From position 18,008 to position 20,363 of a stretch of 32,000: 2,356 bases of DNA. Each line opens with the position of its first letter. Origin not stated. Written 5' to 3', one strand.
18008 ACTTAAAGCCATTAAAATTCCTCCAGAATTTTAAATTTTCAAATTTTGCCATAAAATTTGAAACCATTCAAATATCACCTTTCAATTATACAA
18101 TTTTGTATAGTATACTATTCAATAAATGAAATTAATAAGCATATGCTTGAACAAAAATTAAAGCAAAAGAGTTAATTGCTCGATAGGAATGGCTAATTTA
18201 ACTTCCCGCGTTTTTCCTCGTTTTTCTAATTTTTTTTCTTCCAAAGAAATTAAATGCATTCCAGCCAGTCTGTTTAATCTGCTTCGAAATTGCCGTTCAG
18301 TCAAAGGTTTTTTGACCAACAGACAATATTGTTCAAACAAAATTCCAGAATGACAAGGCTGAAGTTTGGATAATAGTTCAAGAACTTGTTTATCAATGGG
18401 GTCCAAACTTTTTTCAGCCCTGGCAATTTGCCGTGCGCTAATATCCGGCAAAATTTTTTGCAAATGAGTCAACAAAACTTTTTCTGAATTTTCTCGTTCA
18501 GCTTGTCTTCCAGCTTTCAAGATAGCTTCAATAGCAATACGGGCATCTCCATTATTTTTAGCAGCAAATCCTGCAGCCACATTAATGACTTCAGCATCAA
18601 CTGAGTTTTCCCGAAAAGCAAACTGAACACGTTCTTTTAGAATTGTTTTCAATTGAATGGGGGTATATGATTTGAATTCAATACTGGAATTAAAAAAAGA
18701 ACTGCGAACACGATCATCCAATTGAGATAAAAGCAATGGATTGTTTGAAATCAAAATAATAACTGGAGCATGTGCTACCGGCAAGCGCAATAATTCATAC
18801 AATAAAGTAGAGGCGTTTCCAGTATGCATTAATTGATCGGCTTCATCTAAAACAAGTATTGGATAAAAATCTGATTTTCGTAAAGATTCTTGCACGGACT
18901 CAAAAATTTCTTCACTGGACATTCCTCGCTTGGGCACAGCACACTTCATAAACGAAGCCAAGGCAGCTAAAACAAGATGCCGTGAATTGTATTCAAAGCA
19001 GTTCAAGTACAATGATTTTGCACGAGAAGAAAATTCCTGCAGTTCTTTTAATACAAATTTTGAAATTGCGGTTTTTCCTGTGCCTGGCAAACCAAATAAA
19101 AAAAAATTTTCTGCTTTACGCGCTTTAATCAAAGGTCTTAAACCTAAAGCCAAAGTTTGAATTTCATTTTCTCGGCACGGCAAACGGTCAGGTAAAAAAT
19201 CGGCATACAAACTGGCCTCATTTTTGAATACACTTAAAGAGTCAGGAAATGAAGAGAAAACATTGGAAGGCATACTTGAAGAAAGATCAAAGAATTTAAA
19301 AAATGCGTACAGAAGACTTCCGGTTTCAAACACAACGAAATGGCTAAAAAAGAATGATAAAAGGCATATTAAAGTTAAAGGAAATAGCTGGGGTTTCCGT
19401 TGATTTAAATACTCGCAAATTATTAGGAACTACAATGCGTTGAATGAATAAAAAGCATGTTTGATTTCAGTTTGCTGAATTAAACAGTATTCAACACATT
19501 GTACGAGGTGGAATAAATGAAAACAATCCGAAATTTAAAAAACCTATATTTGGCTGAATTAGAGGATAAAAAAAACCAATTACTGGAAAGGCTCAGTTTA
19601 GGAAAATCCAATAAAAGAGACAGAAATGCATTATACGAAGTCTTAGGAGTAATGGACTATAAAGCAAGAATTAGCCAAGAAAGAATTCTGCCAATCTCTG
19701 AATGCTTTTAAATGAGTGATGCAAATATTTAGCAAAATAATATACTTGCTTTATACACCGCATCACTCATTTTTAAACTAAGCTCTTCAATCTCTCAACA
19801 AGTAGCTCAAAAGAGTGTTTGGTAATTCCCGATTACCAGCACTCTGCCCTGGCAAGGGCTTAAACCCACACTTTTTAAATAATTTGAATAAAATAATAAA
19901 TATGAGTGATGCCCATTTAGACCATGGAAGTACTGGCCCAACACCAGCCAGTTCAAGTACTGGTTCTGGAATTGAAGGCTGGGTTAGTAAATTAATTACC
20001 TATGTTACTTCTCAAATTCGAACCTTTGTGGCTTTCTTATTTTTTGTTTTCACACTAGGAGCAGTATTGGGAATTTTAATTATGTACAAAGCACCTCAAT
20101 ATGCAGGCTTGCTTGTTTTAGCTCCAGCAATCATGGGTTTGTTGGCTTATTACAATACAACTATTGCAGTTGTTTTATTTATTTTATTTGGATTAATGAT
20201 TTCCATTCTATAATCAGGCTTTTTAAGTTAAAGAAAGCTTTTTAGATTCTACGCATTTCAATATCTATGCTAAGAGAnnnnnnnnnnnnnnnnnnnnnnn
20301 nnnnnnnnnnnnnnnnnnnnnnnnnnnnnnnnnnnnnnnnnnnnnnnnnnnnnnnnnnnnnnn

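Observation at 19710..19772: Repeated 45-nt conserved core inside hairpins whose outer stems differ but stay complementary (copy A; copy B at 30800-30868)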

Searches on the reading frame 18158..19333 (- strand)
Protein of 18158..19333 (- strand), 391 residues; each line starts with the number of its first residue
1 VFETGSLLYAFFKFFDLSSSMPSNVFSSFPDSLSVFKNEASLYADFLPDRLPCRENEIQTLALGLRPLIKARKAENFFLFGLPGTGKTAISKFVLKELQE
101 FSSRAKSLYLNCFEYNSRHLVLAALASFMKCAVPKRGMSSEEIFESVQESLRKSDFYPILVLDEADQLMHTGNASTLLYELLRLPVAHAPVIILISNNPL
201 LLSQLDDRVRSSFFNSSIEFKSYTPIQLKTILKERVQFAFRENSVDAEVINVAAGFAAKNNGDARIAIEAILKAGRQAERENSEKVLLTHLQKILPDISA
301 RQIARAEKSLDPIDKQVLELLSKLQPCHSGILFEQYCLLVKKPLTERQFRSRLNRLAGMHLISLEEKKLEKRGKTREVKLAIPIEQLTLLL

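Call 11: search_protein_families(library=pfam, proteins=[window:18158-19333:-])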
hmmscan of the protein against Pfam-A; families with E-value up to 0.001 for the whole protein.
window:18158-19333:- (391 aa): 7 families
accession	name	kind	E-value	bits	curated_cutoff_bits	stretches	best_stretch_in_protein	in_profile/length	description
PF22703.2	Cdc6_lid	-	3.9e-17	62.3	27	1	230-292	2-64/68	Cdc6 AAA+ ATPase-type lid domain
PF13401.12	AAA_22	-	4.2e-12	46.9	27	1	74-195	5-121/130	AAA domain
PF13191.12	AAA_16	-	2.9e-09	38.1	32.6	1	50-193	1-166/167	AAA ATPase domain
PF00004.35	AAA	-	3.1e-08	34.6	21.2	1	78-216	2-125/131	ATPase family associated with various cellular activities (AAA)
PF24883.2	NPHP3_N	-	5.5e-07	30.4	24.8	1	75-153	23-100/164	Nephrocystin 3, N-terminal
PF01637.24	ATPase_2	-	7.1e-07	29.7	33.2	1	66-188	12-147/225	ATPase domain predominantly from Archaea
PF09079.17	Cdc6_C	-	2.2e-05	24.8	25.1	1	324-386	26-92/96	CDC6, C terminal winged helix domain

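Call 12: list_cluster_members(proteins=[window:18158-19333:-, window:30308-30781:-, window:19517-19711:+, window:19905-20213:+, window:30973-31716:-, window:28166-30241:-])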
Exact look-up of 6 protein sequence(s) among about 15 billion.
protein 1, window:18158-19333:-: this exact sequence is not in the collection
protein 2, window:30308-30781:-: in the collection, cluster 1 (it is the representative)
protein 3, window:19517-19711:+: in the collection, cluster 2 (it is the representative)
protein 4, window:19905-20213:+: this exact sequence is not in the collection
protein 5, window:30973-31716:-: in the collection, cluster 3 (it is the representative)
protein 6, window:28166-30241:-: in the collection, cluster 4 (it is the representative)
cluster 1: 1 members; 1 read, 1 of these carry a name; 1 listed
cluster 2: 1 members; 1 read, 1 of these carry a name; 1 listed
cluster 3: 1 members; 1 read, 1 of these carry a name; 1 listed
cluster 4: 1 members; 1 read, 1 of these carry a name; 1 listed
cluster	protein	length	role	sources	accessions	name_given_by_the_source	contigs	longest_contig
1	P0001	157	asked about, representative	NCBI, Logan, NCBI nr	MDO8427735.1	MAG: Lrp/AsnC family transcriptional regulator [Candidatus Diapherotrites archaeon] | Lrp/AsnC family transcriptional regulator [Candidatus Diapherotrites archaeon]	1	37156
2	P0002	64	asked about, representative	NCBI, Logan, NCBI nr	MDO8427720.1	MAG: hypothetical protein Q7S92_00735 [Candidatus Diapherotrites archaeon] | hypothetical protein [Candidatus Diapherotrites archaeon]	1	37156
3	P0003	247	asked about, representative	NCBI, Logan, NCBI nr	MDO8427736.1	MAG: hypothetical protein Q7S92_00815 [Candidatus Diapherotrites archaeon] | hypothetical protein [Candidatus Diapherotrites archaeon]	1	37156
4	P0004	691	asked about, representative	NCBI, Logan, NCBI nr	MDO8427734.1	MAG: DNA topoisomerase I [Candidatus Diapherotrites archaeon] | DNA topoisomerase I [Candidatus Diapherotrites archaeon]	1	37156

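Call 16: find_encoding_contigs(protein=P0003, flank=10000, max_places=4)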
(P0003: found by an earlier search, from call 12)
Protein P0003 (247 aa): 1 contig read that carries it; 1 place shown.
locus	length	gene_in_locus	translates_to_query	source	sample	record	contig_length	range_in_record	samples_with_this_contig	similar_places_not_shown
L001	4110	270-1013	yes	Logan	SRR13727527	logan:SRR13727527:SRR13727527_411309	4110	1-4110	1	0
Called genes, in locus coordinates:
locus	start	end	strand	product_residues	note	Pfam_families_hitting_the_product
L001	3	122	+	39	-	?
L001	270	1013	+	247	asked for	-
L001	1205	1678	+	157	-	PF13404:HTH_AsnC-type, PF13412:HTH_24, PF01037:AsnC_trans_reg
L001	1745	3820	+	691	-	PF01751:Toprim, PF01131:Topoisom_bac, PF01396:Zn_ribbon_Top1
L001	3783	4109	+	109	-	?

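Call 18: find_homologous_proteins(query=P0001, max_evalue=1e-20)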
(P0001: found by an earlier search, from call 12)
Query P0001 (157 aa): 128 proteins with E <= 1e-20 among 233 candidates; the best 120 are listed.
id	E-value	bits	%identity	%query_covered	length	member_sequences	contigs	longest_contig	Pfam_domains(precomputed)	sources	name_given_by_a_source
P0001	4.3e-88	310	100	100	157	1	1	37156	PF13412.13,PF01037.29,PF13404.13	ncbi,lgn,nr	ncbi:MAG: Lrp/AsnC family transcriptional regulator [Candidatus Diapherotrites archaeon]|nr:Lrp/AsnC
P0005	1.3e-80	286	93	98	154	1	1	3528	PF13412.13,PF01037.29,PF13404.13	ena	-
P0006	1.6e-56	208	59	100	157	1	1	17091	PF13412.13,PF01037.29,PF13404.13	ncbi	ncbi:MAG: Lrp/AsnC family transcriptional regulator [Candidatus Diapherotrites archaeon]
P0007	6.6e-56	206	59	100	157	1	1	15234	PF13412.13,PF01037.29,PF13404.13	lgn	-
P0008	6.9e-55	203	58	100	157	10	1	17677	PF13412.13,PF01037.29,PF13404.13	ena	-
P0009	9.4e-55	202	61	99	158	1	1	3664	PF13412.13,PF01037.29,PF13404.13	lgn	-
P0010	1.4e-54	202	58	100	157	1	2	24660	PF13412.13,PF01037.29,PF13404.13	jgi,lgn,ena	-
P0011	2.1e-54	201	57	100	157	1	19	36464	PF13412.13,PF01037.29,PF13404.13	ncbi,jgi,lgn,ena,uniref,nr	ncbi:MAG: Lrp/AsnC family transcriptional regulator [Candidatus Diapherotrites archaeon]|uniref:Lrp/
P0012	2.2e-54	201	57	100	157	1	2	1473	PF13412.13,PF01037.29,PF13404.13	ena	-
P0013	7.3e-54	199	57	100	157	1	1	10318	PF13412.13,PF01037.29,PF13404.13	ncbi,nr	ncbi:MAG: Lrp/AsnC family transcriptional regulator [Candidatus Diapherotrites archaeon]|nr:Lrp/AsnC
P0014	3.6e-53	197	56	100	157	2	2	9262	PF13412.13,PF01037.29,PF13404.13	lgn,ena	-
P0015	4.5e-53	197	59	100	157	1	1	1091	PF13412.13,PF01037.29,PF13404.13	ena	-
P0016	8.3e-53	196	59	100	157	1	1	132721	PF13412.13,PF01037.29,PF13404.13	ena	-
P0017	1.1e-52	196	58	100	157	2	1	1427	PF13412.13,PF01037.29,PF13404.13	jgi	jgi:DNA-binding Lrp family transcriptional regulator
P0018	1.2e-52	196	59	100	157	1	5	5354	PF13412.13,PF01037.29,PF13404.13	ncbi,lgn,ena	-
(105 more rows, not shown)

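Call 19: find_encoding_contigs(protein=P0005, flank=10000, max_places=3)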
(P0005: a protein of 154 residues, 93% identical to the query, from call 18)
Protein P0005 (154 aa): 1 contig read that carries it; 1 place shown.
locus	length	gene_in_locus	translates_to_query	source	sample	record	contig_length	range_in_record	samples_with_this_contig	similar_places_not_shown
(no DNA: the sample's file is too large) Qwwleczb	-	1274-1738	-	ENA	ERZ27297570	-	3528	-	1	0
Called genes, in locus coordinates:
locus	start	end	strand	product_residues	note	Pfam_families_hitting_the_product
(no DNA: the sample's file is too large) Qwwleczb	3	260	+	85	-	?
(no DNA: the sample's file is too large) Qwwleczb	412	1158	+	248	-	-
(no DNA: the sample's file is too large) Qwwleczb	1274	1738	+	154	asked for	PF13404:HTH_AsnC-type, PF13412:HTH_24, PF01037:AsnC_trans_reg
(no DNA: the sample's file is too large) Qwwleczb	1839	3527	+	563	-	?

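Call 20: find_encoding_contigs(protein=P0006, flank=10000, max_places=3)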
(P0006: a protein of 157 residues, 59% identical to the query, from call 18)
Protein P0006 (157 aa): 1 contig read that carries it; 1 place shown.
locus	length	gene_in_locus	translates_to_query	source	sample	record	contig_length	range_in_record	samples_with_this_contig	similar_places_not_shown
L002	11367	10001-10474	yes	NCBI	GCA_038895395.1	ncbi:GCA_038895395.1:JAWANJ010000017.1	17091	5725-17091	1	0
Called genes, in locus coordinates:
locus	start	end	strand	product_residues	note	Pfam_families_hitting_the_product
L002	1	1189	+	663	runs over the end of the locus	PF00437:T2SSE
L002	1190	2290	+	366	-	PF00482:T2SSF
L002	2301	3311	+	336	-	PF00482:T2SSF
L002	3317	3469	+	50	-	PF04021:Class_IIIsignal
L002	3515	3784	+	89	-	PF04021:Class_IIIsignal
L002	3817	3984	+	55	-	-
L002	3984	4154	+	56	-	-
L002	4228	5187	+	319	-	PF01478:Peptidase_A24, PF06819:Arc_PepC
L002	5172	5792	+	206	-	PF04021:Class_IIIsignal (weak)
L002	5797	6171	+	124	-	-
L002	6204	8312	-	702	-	PF14551:MCM_N (weak), PF17207:MCM_OB, PF00493:MCM, PF00158:Sigma54_activat (faint), PF07728:AAA_5 (weak), PF01078:Mg_chelatase (weak), PF17855:MCM_lid, PF21120: (weak)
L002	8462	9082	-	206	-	PF00265:TK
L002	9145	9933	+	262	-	-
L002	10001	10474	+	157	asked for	PF13404:HTH_AsnC-type (weak), PF13412:HTH_24 (weak), PF01037:AsnC_trans_reg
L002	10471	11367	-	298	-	PF00999:Na_H_Exchanger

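Call 21: find_encoding_contigs(protein=P0011, flank=10000, max_places=3)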
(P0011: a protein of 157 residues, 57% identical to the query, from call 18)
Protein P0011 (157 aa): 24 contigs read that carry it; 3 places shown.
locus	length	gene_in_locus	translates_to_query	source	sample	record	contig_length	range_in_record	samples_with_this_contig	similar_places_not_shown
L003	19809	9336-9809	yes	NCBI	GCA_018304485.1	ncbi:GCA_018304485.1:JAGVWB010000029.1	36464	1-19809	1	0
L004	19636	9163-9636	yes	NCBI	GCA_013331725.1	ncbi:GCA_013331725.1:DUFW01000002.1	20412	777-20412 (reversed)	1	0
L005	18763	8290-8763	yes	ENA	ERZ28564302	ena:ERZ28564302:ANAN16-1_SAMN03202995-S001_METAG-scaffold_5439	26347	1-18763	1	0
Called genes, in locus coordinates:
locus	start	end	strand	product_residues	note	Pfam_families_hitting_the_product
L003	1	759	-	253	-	?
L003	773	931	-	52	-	-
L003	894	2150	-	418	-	PF00437:T2SSE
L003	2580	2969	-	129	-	PF03129:HGTP_anticodon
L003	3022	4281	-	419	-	PF07973:tRNA_SAD, PF00587:tRNA-synt_2b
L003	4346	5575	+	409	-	PF04894:Nre_N, PF04895:Nre_C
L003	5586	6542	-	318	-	PF03215:Rad17 (weak), PF05496:RuvB_N (weak), PF25199:nSTAND_NTPase5 (weak), PF00004:AAA, PF13173:AAA_14 (weak), PF13177:DNA_pol3_delta2, PF21960:RCF1-5-like_lid (weak), PF08542:Rep_fac_C, +1 more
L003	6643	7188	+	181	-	-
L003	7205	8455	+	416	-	PF00919:UPF0004, PF04055:Radical_SAM, PF01938:TRAM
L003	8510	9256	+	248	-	-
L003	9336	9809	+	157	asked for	PF13404:HTH_AsnC-type, PF13412:HTH_24, PF01037:AsnC_trans_reg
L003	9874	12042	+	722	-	PF01751:Toprim, PF01131:Topoisom_bac, PF01396:Zn_ribbon_Top1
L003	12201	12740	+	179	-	-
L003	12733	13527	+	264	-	PF05670:NFACT-R_1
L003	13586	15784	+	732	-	PF02359:CDC48_N, PF02933:CDC48_2, PF13191:AAA_16 (weak), PF00004:AAA, PF05496:RuvB_N, PF17862:AAA_lid_3, PF00004:AAA, PF17862:AAA_lid_3, +28 more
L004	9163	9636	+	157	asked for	PF13404:HTH_AsnC-type, PF13412:HTH_24, PF01037:AsnC_trans_reg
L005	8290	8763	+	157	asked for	PF13404:HTH_AsnC-type, PF13412:HTH_24, PF01037:AsnC_trans_reg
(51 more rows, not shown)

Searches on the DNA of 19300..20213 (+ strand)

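Call 17: search_rna_families(source=window, start=19300, end=20000, threshold=evalue, max_evalue=10)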
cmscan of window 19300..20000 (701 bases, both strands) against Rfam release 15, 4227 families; matches with E-value up to 10: 4.
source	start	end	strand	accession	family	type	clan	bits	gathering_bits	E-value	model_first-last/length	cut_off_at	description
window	19701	19781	-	RF00768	MIR405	Gene; miRNA;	-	20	102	1.2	1-83/83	no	MIR405 microRNA precursor family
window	19669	19744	-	RF02280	TtnuCD3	Gene; snRNA; snoRNA; CD-box;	-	18.7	70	6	1-72/72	no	Tetrahymena snoRNA TtnuCD3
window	19711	19771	+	RF00281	SNORD47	Gene; snRNA; snoRNA; CD-box;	-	17.9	50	1.8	1-77/77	no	Small nucleolar RNA SNORD47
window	19686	19737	-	RF03827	mir-2229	Gene; miRNA;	-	15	65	5.2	5-56/62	no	mir-2229 microRNA precursor family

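Call 41: search_dna_similar(query=window:19700-19905:+, collection=plasmids, mode=distant, max_evalue=0.1)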
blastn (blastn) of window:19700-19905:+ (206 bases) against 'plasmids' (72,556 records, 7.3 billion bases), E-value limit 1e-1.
No match.

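Call 42: search_dna_similar(query=window:19700-19905:+, collection=phages, mode=distant, max_evalue=0.1)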
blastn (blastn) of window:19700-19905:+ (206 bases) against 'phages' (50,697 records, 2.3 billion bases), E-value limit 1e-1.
No match.
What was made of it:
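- Tried and rejected: Phage and plasmid BLAST gave nothing (calls 41, 42).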

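Call 52: search_rna_families(source=L030, start=4500, end=5200, threshold=evalue, max_evalue=1)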
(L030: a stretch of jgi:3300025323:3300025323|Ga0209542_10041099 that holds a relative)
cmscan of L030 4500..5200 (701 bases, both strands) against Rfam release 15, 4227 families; matches with E-value up to 1: 2.
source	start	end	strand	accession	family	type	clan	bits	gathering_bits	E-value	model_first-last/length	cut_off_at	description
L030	4733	4815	+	RF03694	mir-266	Gene; miRNA;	-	19.5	80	0.57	1-83/83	no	mir-266 microRNA precursor family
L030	4883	5008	-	RF01043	MIR1023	Gene; miRNA;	-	16.7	90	0.73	1-165/165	no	MIR1023 microRNA precursor family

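Call 67: build_rna_model(alignment_id=A2, structure=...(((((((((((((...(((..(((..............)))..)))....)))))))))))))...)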
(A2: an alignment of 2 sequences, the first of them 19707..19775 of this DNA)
Model R1 built from alignment A2 (2 sequences, 69 columns); structure: as given.
model positions 69; base pairs 19; branch points 0; effective number of sequences 1.67; information 0.815 bits per position. Calibrated on 0.2 Mb of random sequence (short: E-values are rough).
structure used (alignment columns):
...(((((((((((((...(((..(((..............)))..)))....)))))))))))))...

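Call 68: search_with_rna_model(model_id=R1, source=window, filters=off, max_evalue=10, show_alignments=6)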
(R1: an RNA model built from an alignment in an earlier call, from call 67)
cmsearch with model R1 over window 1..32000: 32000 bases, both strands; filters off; matches with E-value up to 10: 24.
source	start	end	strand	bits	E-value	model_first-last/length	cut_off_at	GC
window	19707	19775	+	98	2.2e-20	1-69/69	no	0.26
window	30800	30868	+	95.8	7.3e-20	1-69/69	no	0.25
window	19707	19775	-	33.1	3.3e-05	1-69/69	no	0.26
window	30800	30868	-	31.9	6.3e-05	1-69/69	no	0.25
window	20492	20555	+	16.9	0.21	1-69/69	no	0.28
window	822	891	-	16.5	0.26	1-69/69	no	0.26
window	30884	30935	-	15.4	0.46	1-69/69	no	0.29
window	20705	20775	+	14.8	0.65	1-69/69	no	0.35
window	27188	27262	+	14.8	0.66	1-69/69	no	0.31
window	30093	30132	+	14.7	0.67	1-69/69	no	0.25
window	19428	19506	-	14.4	0.79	1-69/69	no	0.3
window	7469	7512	-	13.4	1.4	1-69/69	no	0.32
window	30243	30290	-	13.3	1.4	1-69/69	no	0.21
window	31372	31438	-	13.2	1.5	1-69/69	no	0.25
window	14660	14698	+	11.8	3.2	1-69/69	no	0.23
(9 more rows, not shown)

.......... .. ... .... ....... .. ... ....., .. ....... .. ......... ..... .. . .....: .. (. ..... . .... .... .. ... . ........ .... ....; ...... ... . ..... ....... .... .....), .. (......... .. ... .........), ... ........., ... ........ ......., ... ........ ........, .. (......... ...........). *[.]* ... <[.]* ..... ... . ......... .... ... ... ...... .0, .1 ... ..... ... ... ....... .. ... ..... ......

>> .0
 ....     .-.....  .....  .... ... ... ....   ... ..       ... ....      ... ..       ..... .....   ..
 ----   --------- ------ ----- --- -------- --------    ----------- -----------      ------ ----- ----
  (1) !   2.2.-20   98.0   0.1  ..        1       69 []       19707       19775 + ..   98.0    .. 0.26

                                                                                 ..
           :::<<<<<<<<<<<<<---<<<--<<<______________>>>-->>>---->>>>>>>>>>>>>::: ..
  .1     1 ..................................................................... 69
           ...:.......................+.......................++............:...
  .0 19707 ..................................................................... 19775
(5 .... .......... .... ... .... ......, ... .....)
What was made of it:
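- On REP/REPIN: 2 copies in 32 kb (call 68).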

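Call 69: search_with_rna_model(model_id=R1, sources=[L001, L002, L003, L004, L005, L025, L030, L031, L032, L033, L034, L035], max_evalue=10)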
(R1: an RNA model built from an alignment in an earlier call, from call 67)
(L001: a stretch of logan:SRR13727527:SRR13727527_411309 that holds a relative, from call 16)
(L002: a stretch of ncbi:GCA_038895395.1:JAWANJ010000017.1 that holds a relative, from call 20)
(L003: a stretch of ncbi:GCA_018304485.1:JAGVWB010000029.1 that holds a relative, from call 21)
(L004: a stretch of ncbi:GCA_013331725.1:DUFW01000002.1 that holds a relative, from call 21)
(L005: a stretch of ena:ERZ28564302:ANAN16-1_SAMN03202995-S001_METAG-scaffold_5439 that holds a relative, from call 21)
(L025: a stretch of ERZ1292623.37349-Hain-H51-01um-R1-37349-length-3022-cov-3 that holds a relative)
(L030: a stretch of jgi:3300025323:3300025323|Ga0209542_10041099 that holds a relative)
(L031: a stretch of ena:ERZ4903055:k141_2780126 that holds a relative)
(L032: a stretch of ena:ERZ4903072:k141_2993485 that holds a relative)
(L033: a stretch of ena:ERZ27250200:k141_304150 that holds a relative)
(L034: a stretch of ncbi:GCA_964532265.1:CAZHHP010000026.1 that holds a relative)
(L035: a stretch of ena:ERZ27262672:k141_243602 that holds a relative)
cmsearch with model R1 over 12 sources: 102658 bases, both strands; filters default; matches with E-value up to 10: 5.
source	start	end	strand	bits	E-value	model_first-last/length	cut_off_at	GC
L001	1118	1186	-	95.8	2.3e-19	1-69/69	no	0.25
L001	1118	1186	+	31.9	0.0002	1-69/69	no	0.25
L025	1283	1335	+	20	0.13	1-69/69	no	0.19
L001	1051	1102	+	15.4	1.5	1-69/69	no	0.29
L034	451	515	+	14.6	2.3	1-69/69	no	0.18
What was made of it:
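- Tried and rejected: Model R1 found nothing in the window beyond A and B, and nothing in 11 related loci (calls 68, 69).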
